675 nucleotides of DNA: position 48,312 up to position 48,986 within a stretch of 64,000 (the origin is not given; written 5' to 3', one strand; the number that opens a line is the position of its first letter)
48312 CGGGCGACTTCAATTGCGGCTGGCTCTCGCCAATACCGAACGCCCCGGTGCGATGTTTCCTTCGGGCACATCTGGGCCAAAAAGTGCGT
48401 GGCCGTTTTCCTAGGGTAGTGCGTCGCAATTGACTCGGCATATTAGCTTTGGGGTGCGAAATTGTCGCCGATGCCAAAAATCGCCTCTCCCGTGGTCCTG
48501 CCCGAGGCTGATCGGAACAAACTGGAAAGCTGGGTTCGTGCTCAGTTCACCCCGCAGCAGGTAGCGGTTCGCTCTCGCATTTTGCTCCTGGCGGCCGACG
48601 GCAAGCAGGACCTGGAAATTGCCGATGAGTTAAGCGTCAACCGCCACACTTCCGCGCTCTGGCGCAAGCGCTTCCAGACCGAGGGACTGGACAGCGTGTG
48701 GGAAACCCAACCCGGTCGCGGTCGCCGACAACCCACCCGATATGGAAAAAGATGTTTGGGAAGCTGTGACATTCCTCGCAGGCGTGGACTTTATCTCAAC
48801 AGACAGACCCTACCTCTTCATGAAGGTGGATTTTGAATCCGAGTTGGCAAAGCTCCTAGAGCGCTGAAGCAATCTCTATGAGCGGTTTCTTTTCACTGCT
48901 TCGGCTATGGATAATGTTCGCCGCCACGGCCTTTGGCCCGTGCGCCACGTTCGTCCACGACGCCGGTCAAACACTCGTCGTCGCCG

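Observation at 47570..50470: Accessory islet: small ORF, IS630 remnant, orphan Rhs-CT toxin and immunity gene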

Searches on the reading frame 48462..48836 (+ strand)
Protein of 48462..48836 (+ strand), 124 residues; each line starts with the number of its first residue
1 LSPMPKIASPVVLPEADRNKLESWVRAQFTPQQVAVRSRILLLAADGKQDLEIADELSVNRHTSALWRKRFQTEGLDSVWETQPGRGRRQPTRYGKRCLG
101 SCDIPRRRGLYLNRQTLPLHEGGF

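Call 3: search_protein_families(library=pfam, proteins=[window:48462-48836:+], max_evalue=0.1)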
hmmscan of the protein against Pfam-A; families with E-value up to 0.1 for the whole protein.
window:48462-48836:+ (124 aa): 4 families
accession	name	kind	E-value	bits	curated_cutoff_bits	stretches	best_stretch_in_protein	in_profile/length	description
PF13384.12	HTH_23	-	9.6e-09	35.2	24.6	1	33-79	3-49/50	Homeodomain-like domain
PF13551.12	HTH_29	-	5.8e-05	23.5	28.1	1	39-88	3-52/64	Winged helix-turn helix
PF13565.12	HTH_32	-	0.0054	17.7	33.7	1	66-90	4-27/73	Homeodomain-like domain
PF13518.12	HTH_28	-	0.013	16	25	1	39-88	4-52/52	Helix-turn-helix domain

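Call 5: search_protein_families(library=ncbifam, proteins=[window:48462-48836:+], max_evalue=0.1)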
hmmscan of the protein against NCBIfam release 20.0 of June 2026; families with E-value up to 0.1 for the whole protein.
window:48462-48836:+ (124 aa): 2 families
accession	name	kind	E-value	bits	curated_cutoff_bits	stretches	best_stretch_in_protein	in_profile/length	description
NF033545.0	transpos_IS630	equivalog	4.7e-08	32.8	100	1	37-89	2-53/299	IS630 family transposase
NF033577.2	transpos_IS481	equivalog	0.013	15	224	1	38-94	3-59/284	IS481 family transposase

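Call 20: search_dna_similar(query=window:48462-48836:+, collection=plasmids, mode=protein, max_rows=10)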
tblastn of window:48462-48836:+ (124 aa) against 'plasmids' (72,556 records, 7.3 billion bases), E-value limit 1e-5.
Records with a match: 308; places in all: 638; records where one place covers at least 80% of the query: 49.
Best place of each record, by identity: <60% 308.
By first word of the organism name: Sinorhizobium 77; Bradyrhizobium 51; Streptomyces 45; Rhodococcus 28; Rhizobium 20; Agrobacterium 11; Sphingobium 11; Pseudonocardia 6; Ralstonia 6; Mycobacterium 4; and 35 more.
By predicted mobility (MOB-suite, as given by PLSDB): conjugative 138; non-mobilizable 87; mobilizable 83.
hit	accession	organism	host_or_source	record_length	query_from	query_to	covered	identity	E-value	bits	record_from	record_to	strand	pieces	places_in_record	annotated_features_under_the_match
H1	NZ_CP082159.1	Rhodococcus opacus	bacterial isolate,soil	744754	11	118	87%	39.6%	1e-12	70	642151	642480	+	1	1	IS630 family transposase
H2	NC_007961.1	Nitrobacter hamburgensis X14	-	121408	8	124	94%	36.4%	6e-8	56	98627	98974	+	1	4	none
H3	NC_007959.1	Nitrobacter hamburgensis X14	-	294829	8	124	94%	35.8%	3e-6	52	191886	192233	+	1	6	IS630 family transposase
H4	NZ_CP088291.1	Bradyrhizobium septentrionale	Glycine max cv. AC Glengarry,Cell ...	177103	8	124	94%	35.6%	7e-7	53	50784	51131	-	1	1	none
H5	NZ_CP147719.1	Bradyrhizobium sp. 2S1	-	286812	8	124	94%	35.6%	7e-7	53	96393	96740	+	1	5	IS630 family transposase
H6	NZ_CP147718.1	Bradyrhizobium sp. 2S1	-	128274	8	124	94%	35.6%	8e-7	53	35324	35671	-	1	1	IS630 family transposase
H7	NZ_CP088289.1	Bradyrhizobium septentrionale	Glycine max cv. AC Glengarry,Cell ...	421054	8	124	94%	35.6%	8e-7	53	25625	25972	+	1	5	IS630 family transposase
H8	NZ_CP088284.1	Bradyrhizobium septentrionale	Glycine max cv. AC Glengarry,Cell ...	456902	8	124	94%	35.6%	8e-7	53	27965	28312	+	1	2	IS630 family transposase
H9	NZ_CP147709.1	Bradyrhizobium septentrionale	Glycine max,cell culture,Root nodule ...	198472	8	124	94%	35.6%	8e-7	53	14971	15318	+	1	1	IS630 family transposase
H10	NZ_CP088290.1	Bradyrhizobium septentrionale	Glycine max cv. AC Glengarry,Cell ...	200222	8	124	94%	35.6%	9e-7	53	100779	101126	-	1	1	IS630 family transposase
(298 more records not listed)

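Call 21: get_annotated_region(hit=H1, flank=1500)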
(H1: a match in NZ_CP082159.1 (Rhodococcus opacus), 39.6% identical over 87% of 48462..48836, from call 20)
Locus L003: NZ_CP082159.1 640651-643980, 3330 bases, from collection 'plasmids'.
description: Rhodococcus opacus strain DSM 44186 plasmid pRop44186_a, complete sequence
organism: Rhodococcus opacus (NCBI taxid 37919)
taxonomy: Bacteria; Actinomycetota; Actinomycetes; Mycobacteriales; Nocardiaceae; Rhodococcus; Rhodococcus opacus
host: -; source: bacterial isolate,soil; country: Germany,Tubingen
typing (MOB-suite, as given by PLSDB): mobilizable; replicon rep_cluster_313; relaxase MOBP,MOBP
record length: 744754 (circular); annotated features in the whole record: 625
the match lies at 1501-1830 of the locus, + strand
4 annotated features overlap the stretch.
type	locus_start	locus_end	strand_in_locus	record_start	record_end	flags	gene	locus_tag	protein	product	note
CDS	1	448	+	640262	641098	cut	-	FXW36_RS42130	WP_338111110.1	transposase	GO:0006313 - DNA transposition [Evidence IEA]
CDS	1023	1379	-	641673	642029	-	-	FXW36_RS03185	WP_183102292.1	hypothetical protein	-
CDS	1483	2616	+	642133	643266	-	-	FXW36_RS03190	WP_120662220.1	IS630 family transposase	-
CDS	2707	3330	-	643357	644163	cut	-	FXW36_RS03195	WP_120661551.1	crotonase/enoyl-CoA hydratase family protein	-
